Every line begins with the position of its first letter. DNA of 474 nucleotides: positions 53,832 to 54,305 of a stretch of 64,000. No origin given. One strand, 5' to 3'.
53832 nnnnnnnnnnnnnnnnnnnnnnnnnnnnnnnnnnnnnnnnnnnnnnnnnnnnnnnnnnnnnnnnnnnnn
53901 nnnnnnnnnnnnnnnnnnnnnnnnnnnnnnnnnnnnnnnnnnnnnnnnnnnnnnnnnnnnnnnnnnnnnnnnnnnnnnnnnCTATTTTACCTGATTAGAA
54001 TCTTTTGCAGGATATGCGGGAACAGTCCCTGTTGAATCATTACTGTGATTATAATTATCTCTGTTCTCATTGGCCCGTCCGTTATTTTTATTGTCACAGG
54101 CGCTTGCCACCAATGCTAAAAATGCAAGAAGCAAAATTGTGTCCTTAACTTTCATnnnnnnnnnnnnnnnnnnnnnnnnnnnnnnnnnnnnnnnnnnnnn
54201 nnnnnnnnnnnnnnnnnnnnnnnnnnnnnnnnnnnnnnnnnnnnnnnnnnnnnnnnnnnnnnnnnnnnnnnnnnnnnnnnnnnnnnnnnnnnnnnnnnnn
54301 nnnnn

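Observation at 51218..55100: Stress island: yciG/yciF-type genes expanded by a duplicated module of disordered protein, hairpin and 57-aa lipoprotein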

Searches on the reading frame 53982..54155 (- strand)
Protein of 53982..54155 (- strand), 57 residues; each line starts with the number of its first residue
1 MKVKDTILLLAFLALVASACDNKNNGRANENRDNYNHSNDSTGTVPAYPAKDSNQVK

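Call 3: search_protein_families(library=pfam, proteins=[window:53982-54155:-], max_evalue=0.1)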
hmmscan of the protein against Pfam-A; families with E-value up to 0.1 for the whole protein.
window:53982-54155:- (57 aa): 2 families
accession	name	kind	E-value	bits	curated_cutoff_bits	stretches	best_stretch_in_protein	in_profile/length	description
PF03032.20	FSAP_sig_propep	-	0.012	16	27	1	7-39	7-40/46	Frog skin active peptide family signal and propeptide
PF25184.1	YxzE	-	0.053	15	40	1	7-44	12-51/65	YxzE-like putative bacteriocin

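Call 15: find_homologous_proteins(query=A3, max_evalue=0.01)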
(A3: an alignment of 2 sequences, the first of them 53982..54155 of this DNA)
Query A3 (2 sequences) (57 aa, profile of the alignment): 2 proteins with E <= 0.01 among 5 candidates.
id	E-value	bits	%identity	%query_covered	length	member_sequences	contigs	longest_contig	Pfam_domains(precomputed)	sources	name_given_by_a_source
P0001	9.9e-31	123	100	100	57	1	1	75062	-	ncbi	ncbi:MAG: hypothetical protein ACJ76F_13530 [Bacteroidia bacterium]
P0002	5.3e-29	118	38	37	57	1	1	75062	-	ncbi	ncbi:MAG: hypothetical protein ACJ76F_13520 [Bacteroidia bacterium]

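Call 41: search_protein_families(library=ncbifam, proteins=[window:53982-54155:-], max_evalue=0.01)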
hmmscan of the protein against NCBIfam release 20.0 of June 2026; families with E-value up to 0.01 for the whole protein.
window:53982-54155:- (57 aa): 0 families

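Call 51: find_encoding_contigs(protein=P0001, flank=10000, max_places=2)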
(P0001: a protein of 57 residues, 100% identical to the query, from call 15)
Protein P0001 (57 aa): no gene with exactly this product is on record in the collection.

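Call 66: search_protein_representatives(alignment_id=A3)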
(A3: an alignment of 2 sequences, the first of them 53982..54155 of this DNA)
Query: 2 sequences, 58 profile positions. Proteins with E-value up to 0.001 (for the whole library): 3; up to 1e-10: 2; up to 1e-30: 1. The best 3 are listed.
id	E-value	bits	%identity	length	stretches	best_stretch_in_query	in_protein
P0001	3.1e-31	123.1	-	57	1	1-58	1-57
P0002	1.7e-29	117.6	-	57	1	1-58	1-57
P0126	1.5e-08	50.5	-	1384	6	16-51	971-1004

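Call 72: search_protein_families(library=padloc, proteins=[window:53982-54155:-], max_evalue=0.01)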
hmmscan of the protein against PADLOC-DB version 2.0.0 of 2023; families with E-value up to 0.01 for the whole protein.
window:53982-54155:- (57 aa): 0 families
